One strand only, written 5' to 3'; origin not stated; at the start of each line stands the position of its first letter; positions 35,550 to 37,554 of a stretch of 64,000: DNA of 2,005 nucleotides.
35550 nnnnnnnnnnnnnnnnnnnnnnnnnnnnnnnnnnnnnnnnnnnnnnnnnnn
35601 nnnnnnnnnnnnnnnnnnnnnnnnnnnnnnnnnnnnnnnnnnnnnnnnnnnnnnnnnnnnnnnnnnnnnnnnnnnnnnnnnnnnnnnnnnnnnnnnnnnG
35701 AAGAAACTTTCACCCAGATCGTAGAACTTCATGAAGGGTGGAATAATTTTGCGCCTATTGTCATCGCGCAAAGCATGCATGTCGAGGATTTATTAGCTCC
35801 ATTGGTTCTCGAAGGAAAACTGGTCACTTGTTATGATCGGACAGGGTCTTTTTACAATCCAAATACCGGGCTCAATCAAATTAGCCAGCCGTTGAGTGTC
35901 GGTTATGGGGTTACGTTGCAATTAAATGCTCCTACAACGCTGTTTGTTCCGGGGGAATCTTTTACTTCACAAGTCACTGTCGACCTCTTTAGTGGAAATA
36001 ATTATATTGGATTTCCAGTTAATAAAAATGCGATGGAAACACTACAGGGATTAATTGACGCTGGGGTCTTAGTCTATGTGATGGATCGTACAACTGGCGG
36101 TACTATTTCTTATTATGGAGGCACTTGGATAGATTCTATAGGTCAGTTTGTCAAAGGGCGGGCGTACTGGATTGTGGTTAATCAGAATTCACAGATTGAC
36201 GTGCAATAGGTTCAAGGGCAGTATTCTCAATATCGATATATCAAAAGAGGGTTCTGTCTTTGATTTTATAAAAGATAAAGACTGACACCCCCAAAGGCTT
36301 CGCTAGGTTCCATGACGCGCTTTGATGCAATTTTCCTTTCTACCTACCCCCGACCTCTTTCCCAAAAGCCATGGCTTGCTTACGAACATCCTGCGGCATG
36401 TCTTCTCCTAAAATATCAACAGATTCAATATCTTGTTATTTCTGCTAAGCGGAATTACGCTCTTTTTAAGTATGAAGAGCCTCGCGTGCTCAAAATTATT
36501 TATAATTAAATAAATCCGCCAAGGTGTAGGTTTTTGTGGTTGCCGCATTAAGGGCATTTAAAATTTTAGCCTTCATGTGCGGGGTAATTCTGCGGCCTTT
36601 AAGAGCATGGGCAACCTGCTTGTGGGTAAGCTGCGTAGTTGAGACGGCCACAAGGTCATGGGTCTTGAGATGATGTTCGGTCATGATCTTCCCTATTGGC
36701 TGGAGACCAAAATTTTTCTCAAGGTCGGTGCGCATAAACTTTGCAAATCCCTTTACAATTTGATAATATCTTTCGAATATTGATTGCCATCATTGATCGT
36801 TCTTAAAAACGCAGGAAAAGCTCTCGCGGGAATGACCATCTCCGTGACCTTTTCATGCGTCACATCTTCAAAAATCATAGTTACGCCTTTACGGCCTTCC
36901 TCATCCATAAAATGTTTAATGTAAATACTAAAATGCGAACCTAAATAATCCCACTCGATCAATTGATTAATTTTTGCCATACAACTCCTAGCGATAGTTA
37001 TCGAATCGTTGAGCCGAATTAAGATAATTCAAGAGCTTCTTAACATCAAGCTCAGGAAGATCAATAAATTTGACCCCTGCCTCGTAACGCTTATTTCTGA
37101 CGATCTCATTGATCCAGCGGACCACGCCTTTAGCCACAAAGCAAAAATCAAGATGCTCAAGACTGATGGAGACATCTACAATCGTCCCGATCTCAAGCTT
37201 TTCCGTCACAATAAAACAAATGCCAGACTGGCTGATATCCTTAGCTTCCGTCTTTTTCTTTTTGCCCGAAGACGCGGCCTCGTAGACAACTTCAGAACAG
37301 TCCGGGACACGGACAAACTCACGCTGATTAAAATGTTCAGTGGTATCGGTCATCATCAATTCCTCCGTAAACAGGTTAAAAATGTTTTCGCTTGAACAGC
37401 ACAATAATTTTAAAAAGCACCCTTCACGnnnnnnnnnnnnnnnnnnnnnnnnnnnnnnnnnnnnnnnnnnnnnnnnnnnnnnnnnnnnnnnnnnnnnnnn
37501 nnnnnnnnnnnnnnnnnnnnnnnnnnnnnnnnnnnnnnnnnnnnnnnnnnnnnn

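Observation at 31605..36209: Lone plus-strand gene: ~1,416-aa secreted gingipain-like (C25, clan CD) cysteine peptidase inserted between two LPS-core operons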

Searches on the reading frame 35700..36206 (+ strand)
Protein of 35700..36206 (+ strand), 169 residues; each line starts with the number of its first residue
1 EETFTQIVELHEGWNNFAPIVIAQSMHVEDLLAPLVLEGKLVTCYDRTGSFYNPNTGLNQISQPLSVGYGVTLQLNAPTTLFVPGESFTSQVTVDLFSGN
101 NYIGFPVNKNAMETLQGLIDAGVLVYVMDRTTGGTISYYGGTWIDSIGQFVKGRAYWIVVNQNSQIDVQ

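Call 48: predict_structure(alignment_id=A4)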
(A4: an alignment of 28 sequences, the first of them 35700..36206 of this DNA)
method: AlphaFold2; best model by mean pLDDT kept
length: 169 residues; sequences in the alignment: 28
mean_pLDDT: 94.4   pTM: 0.83
mean pLDDT of the five models: 94.4, 94.4, 94.3, 93.7, 93.6
residues with pLDDT >= 90: 145; 70-90: 23; 50-70: 1; < 50: 0
segments of 3 or more residues with pLDDT < 50: none
pLDDT, mean of each block of 10 residues (from residue 1): 90 94 95 98 94 97 91 97 91 94 92 97 96 95 97 94 93
secondary structure, 60 per line:
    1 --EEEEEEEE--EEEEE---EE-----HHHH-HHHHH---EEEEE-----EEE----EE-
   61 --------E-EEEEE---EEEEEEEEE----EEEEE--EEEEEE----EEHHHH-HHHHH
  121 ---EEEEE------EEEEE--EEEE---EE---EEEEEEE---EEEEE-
elements in order: E3-10 E13-17 H28-31 H33-37 E41-45 E51-53 E71-75 E79-87 E92-96 E99-104 H111-114 H116-120 E124-128 E135-139 E142-145 E154-160 E164-168

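Call 59: fold_search(model_id=the predicted structure, library=pdb)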
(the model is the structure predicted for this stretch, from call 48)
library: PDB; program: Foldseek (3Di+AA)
matches with E <= 10: 369; with E <= 0.001: 0
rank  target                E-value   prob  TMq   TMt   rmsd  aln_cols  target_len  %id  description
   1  8tm0_A                8.6e-02  0.09  0.16  0.12  17.0       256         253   12  Preclinical Characterization of Pan-NKG2D Ligand-Binding NKG2D Receptor Decoys (released 2024-04-17)
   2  6lqs_RJ               1.1e-01  0.07  0.14  0.06  16.1       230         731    7  Cryo-EM structure of 90S small subunit preribosomes in transition states (State D) (released 2020-09-16)
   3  7zzz_A                1.1e-01  0.13  0.23  0.17  16.8       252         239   10  Bacteriophage phiCjT23 capsid (released 2022-12-14)
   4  9n79_SI               1.4e-01  0.04  0.13  0.05  16.8       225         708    8  SSU processome maturation and disassembly, State M (released 2025-11-05)
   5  9n78_SI               1.8e-01  0.04  0.12  0.05  16.8       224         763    8  SSU processome maturation and disassembly, State L (released 2025-11-05)
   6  9n74_SI               1.9e-01  0.03  0.13  0.05  17.2       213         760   10  SSU processome maturation and disassembly, State H (released 2025-10-29)
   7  1yll_B                2.3e-01  0.10  0.18  0.17  15.0       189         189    8  Crystal Structure of the Conserved Protein of Unknown Function PA5104 from Pseudomonas aeruginosa PAO1 (released 2005-03-01)
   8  3qsq                  2.6e-01  0.03  0.12  0.10  16.2       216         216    8  Crystal structure of the projection domain of the human astrovirus capsid protein (released 2011-07-20)
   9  1yll_A                2.9e-01  0.11  0.19  0.17  15.2       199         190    9  Crystal Structure of the Conserved Protein of Unknown Function PA5104 from Pseudomonas aeruginosa PAO1 (released 2005-03-01)
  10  9n6v_SI               3.2e-01  0.04  0.15  0.05  16.1       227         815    7  SSU processome maturation and disassembly, State A (released 2025-11-05)
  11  6zqa_CL               3.2e-01  0.04  0.14  0.05  17.5       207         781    9  Cryo-EM structure of the 90S pre-ribosome from Saccharomyces cerevisiae, state A (Poly-Ala) (released 2020-09-23)
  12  1yll_C                3.4e-01  0.09  0.19  0.16  15.7       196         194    8  Crystal Structure of the Conserved Protein of Unknown Function PA5104 from Pseudomonas aeruginosa PAO1 (released 2005-03-01)
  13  8egr_L                3.5e-01  0.08  0.16  0.17  14.7       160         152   12  Upper tail structure of Staphylococcus phage Andhra (released 2022-12-14)
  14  7y63_A                4.0e-01  0.03  0.15  0.06  15.7       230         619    9  ApoSIDT2-pH7.4 (released 2023-06-21)
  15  9n76_SI               4.0e-01  0.03  0.13  0.05  16.8       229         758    7  SSU processome maturation and disassembly, State J (released 2025-11-05)
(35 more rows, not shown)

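Call 69: search_protein_representatives(alignment_id=A4)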
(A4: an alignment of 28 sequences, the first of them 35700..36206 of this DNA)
Query: 28 sequences, 167 profile positions. Proteins with E-value up to 0.001 (for the whole library): 20963; up to 1e-10: 11883; up to 1e-30: 2815. The best 150 are listed.
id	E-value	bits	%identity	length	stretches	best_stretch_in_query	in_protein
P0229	5.9e-155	527.3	-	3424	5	2-166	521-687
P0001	4.5e-92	322.7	-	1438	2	3-166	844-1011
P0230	1.2e-89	314.8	-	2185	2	3-165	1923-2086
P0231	5.0e-82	290.0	-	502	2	3-163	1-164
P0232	3.7e-76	270.9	-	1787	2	2-166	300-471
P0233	2.4e-74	265.1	-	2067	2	2-164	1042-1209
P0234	1.7e-73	262.3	-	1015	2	2-166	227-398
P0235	2.2e-73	261.9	-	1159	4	13-165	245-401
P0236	5.1e-66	238.0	-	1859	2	2-162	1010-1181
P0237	2.1e-65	236.0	-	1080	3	3-164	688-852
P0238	1.4e-59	217.0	-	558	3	4-164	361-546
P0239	2.9e-59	216.0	-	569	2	3-159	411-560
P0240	1.8e-58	213.4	-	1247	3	3-166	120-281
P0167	8.7e-57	207.9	-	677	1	2-167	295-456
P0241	3.5e-54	199.5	-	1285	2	3-164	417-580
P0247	2.0e-52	193.8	-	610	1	2-167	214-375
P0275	3.4e-50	186.5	-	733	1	2-167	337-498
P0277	4.4e-50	186.1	-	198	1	2-167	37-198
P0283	6.7e-50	185.5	-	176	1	2-167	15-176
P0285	7.4e-50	185.4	-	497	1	3-166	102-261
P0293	1.6e-49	184.3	-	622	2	2-167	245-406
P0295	1.9e-49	184.1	-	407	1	2-167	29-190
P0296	2.2e-49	183.8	-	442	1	2-167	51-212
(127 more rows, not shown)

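Call 72: search_protein_families(library=pfam, proteins=[P0247, P0275, P0285, P0293, P0296, P0295, P0283, P0277], max_evalue=0.01)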
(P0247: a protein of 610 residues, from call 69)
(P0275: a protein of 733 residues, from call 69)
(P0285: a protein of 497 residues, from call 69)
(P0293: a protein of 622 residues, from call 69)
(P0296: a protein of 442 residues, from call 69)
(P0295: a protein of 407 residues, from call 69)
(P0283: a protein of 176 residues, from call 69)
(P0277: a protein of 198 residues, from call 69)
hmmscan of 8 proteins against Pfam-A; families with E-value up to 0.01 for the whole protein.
P0247 (610 aa): 1 family
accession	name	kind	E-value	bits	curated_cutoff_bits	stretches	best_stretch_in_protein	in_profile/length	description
PF18962.6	Por_Secre_tail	-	9.6e-09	35.9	27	1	532-608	2-75/75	Secretion system C-terminal sorting domain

P0275 (733 aa): 3 families
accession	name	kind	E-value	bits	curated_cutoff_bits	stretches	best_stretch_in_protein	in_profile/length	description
PF15902.12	Sortilin-Vps10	-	3.4e-10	39.8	33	1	111-182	3-78/446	Sortilin, neurotensin receptor 3,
PF18962.6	Por_Secre_tail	-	3.5e-08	34.1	27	1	655-730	2-74/75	Secretion system C-terminal sorting domain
PF14870.12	PSII_BNR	-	0.00014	21.7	27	1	62-173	37-149/303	Photosynthesis system II assembly factor YCF48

P0285 (497 aa): 3 families
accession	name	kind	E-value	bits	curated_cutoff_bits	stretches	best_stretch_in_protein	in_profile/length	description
PF18962.6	Por_Secre_tail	-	5.3e-10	39.9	27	1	420-494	2-74/75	Secretion system C-terminal sorting domain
PF13860.13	FlgD_ig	-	1.1e-05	25.7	27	1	429-487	13-69/79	FlgD Ig-like domain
PF13585.12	CHU_C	-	0.00037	21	27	1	436-491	25-80/86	CHU_C Type IX secretion signal domain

P0293 (622 aa): 3 families
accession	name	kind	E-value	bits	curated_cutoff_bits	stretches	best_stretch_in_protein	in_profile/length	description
PF18962.6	Por_Secre_tail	-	3.3e-10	40.6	27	1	542-609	1-66/75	Secretion system C-terminal sorting domain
PF11589.14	DUF3244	-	0.0029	18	25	0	549-607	29-85/96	Domain of unknown function (DUF3244)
PF00801.26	PKD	-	0.0095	16.4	23.5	0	58-96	32-78/80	PKD domain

P0296 (442 aa): 2 families
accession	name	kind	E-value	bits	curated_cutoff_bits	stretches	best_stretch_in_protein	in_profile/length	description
PF18962.6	Por_Secre_tail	-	9.8e-11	42.2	27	1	364-439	2-74/75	Secretion system C-terminal sorting domain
PF07705.17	CARDB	-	8.2e-05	23.2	22.7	1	2-36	64-98/101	CARDB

P0295 (407 aa): 2 families
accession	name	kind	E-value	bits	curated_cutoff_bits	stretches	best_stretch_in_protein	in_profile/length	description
PF18962.6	Por_Secre_tail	-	1.4e-07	32.1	27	1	331-405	3-74/75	Secretion system C-terminal sorting domain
PF13860.13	FlgD_ig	-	0.0017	18.8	27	1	341-394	15-74/79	FlgD Ig-like domain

P0283 (176 aa): 0 families

P0277 (198 aa): 0 families

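Call 74: search_solved_structures(query=A4, max_evalue=1)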
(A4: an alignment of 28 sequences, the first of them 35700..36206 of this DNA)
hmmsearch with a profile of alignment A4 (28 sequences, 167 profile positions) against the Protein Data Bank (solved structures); distinct sequences matched with E-value up to 1: 1.
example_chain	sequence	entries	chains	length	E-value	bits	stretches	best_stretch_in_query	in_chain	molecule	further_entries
5k9t_A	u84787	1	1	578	0.81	12.8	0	31-79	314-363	Protein translocase subunit SecA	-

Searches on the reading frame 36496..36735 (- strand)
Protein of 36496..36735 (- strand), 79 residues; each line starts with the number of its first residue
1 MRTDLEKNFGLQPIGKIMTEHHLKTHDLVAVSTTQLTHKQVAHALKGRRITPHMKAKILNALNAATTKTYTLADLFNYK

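Call 9: search_protein_families(library=pfam, proteins=[window:36496-36735:-], max_evalue=0.001)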
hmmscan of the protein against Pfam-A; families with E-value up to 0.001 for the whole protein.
window:36496-36735:- (79 aa): 0 families

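Call 67: search_protein_families(library=ncbifam, proteins=[window:36496-36735:-], max_evalue=1)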
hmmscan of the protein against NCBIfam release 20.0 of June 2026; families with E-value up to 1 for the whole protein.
window:36496-36735:- (79 aa): 1 family
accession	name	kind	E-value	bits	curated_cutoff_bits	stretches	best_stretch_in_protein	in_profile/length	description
NF011494.0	PRK14902.1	equivalog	0.049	12.4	319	1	4-76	156-227/444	16S rRNA (cytosine(967)-C(5))-methyltransferase RsmB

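Call 68: search_protein_families(library=phrogs, proteins=[window:36496-36735:-], max_evalue=1)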
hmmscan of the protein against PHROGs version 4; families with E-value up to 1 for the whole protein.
window:36496-36735:- (79 aa): 2 families
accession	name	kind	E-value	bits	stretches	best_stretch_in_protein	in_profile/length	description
phrog_101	-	transcription regulation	0.046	14.4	1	38-73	120-155/203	CII-like transcriptional activator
phrog_35389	-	unknown function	0.055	14.6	1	31-77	77-119/163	-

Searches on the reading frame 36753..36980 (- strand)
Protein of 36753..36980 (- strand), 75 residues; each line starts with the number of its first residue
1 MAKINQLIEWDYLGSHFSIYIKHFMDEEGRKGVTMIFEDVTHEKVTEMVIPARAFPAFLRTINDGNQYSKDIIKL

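Call 9: search_protein_families(library=pfam, proteins=[window:36753-36980:-], max_evalue=0.001)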
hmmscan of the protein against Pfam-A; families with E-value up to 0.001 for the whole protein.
window:36753-36980:- (75 aa): 0 families

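Call 67: search_protein_families(library=ncbifam, proteins=[window:36753-36980:-], max_evalue=1)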
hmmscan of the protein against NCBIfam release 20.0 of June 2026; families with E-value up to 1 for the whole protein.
window:36753-36980:- (75 aa): 0 families

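Call 68: search_protein_families(library=phrogs, proteins=[window:36753-36980:-], max_evalue=1)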
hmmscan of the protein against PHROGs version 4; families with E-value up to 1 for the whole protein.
window:36753-36980:- (75 aa): 1 family
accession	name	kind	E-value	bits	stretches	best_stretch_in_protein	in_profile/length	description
phrog_4960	-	unknown function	0.23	12.4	1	31-50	13-32/63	-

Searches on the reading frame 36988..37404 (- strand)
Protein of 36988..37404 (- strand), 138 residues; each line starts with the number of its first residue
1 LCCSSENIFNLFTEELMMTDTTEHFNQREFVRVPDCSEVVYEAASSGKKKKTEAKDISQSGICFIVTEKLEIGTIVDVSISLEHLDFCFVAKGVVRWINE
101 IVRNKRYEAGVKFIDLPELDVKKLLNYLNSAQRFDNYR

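Call 9: search_protein_families(library=pfam, proteins=[window:36988-37404:-], max_evalue=0.001)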
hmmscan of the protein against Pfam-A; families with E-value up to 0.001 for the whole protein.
window:36988-37404:- (138 aa): 1 family
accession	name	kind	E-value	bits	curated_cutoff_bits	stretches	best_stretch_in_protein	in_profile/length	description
PF07238.19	PilZ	-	6.8e-12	46.1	22.5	1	27-129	2-101/102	PilZ domain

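Call 67: search_protein_families(library=ncbifam, proteins=[window:36988-37404:-], max_evalue=1)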
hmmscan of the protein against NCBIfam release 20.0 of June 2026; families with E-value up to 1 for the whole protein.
window:36988-37404:- (138 aa): 1 family
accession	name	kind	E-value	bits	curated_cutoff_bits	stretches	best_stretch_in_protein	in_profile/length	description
TIGR02266.1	gmx_TIGR02266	paralog_domain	2.8e-08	33.8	68.7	1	45-124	12-91/96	TIGR02266 family protein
